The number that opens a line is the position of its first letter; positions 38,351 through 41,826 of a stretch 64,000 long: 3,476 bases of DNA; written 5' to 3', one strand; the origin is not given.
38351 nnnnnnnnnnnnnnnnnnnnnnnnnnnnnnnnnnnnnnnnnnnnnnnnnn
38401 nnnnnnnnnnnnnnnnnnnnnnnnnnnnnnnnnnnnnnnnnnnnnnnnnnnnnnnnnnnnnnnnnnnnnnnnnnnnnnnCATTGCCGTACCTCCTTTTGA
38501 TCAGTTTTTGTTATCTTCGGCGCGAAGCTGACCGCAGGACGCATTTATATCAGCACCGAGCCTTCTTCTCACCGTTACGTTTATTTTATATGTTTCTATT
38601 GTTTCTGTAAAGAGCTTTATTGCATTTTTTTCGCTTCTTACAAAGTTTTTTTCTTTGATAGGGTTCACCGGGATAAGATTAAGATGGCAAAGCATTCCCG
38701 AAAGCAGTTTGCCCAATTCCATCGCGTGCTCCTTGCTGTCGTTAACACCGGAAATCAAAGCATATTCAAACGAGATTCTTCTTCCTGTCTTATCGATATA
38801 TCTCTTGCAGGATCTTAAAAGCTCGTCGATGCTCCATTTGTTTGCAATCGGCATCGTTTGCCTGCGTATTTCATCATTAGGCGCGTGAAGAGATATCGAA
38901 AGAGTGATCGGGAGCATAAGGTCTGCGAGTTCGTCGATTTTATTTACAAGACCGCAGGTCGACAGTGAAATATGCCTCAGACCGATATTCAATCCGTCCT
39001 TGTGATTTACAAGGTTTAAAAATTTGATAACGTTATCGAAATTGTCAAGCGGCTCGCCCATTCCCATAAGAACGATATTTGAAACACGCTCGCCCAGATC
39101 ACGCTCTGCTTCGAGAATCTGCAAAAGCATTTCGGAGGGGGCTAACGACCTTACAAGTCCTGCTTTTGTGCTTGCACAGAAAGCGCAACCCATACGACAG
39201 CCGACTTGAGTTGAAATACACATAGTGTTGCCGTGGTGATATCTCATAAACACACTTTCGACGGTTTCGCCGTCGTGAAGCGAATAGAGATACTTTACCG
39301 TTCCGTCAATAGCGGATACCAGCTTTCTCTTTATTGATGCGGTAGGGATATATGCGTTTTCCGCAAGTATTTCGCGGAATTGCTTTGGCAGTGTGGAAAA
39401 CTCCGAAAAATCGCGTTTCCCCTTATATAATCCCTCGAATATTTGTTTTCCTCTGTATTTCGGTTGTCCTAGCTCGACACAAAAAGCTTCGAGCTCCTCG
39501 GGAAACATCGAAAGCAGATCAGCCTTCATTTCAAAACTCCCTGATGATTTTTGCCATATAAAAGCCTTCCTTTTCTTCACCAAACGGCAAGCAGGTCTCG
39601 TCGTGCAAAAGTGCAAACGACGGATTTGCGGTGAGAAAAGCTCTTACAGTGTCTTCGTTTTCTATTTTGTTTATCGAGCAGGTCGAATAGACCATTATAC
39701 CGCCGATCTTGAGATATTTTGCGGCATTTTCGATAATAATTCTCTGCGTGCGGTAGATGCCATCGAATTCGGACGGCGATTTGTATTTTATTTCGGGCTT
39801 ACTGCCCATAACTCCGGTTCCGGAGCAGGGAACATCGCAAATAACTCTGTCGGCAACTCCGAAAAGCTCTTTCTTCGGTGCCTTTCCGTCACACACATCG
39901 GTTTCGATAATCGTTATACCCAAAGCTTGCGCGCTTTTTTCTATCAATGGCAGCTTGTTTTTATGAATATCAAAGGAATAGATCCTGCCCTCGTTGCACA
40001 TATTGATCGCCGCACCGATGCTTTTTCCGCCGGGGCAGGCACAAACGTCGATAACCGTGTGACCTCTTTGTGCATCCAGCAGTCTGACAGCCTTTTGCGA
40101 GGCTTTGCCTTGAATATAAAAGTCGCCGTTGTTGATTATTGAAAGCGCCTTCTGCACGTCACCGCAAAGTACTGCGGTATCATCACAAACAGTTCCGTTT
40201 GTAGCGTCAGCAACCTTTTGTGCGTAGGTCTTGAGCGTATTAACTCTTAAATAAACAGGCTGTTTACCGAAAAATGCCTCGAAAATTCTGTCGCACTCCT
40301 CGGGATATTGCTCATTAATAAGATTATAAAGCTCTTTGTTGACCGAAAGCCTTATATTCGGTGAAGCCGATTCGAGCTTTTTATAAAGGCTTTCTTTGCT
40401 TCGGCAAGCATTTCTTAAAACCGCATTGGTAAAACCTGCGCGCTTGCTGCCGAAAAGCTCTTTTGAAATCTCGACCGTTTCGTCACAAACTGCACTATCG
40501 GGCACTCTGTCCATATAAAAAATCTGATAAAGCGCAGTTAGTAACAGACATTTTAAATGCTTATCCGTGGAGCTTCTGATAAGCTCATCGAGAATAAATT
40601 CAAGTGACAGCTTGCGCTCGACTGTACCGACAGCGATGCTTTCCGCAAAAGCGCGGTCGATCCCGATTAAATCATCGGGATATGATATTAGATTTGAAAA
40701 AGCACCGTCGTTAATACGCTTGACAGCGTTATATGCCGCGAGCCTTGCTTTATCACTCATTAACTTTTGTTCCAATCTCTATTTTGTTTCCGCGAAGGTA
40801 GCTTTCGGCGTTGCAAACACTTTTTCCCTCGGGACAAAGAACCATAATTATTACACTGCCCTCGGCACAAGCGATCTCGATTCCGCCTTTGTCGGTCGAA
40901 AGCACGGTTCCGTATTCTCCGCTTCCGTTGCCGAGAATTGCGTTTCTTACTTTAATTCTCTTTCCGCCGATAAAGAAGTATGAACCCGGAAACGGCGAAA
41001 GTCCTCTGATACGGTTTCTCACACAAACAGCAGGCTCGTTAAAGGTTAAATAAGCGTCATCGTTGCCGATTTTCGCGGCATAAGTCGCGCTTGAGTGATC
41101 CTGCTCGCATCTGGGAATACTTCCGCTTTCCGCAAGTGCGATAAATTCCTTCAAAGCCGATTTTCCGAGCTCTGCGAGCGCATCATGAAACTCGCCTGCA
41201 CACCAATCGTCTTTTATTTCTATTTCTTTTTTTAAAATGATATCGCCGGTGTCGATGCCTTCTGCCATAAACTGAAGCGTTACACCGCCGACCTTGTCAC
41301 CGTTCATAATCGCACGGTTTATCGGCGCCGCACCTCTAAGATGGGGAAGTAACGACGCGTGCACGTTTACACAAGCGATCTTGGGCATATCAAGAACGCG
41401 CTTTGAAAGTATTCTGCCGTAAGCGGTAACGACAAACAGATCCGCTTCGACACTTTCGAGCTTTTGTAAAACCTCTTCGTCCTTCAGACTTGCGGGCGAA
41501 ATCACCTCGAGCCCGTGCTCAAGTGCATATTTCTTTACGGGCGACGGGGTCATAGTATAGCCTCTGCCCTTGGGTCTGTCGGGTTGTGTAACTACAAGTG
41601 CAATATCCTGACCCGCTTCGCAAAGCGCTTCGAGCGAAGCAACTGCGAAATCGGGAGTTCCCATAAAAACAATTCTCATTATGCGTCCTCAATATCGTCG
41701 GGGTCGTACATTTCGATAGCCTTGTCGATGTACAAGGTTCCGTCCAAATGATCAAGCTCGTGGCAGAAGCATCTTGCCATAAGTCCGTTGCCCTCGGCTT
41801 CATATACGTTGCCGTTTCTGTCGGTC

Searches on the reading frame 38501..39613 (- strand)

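Call 50: search_protein_families(library=pfam, proteins=[window:38501-39613:-], max_evalue=0.00001)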
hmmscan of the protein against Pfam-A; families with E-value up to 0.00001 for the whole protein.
window:38501-39613:- (370 aa): 2 families
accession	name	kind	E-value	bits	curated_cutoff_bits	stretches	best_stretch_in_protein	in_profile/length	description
PF04055.27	Radical_SAM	-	4.3e-19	69.7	29.5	1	133-300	1-165/166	Radical SAM superfamily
PF21016.3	RlmN_N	-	1.7e-08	34.5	24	1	32-89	2-60/60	Ribosomal RNA large subunit methyltransferase N-terminal domain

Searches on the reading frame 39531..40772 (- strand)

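Call 50: search_protein_families(library=pfam, proteins=[window:39531-40772:-], max_evalue=0.00001)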
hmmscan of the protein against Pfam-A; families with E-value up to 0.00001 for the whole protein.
window:39531-40772:- (413 aa): 3 families
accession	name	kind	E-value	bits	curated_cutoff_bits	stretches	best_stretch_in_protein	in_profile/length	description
PF01189.24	Methyltr_RsmB-F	-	3.8e-34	118.5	27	1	231-392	3-166/199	16S rRNA methyltransferase RsmB/F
PF01029.23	NusB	-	5e-20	72.7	23.1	1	8-123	2-132/133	NusB family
PF01728.25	FtsJ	-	2.9e-08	34.3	24.1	1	227-318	14-105/181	FtsJ-like methyltransferase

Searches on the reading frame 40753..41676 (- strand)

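Call 50: search_protein_families(library=pfam, proteins=[window:40753-41676:-], max_evalue=0.00001)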
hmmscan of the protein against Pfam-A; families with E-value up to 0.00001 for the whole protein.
window:40753-41676:- (307 aa): 2 families
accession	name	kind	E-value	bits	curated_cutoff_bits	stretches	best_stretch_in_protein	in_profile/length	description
PF00551.24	Formyl_trans_N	-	2.9e-42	144.9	26.1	1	1-177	2-179/181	Formyl transferase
PF02911.23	Formyl_trans_C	-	4e-20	72.3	21.1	1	202-297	1-99/100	Formyl transferase, C-terminal domain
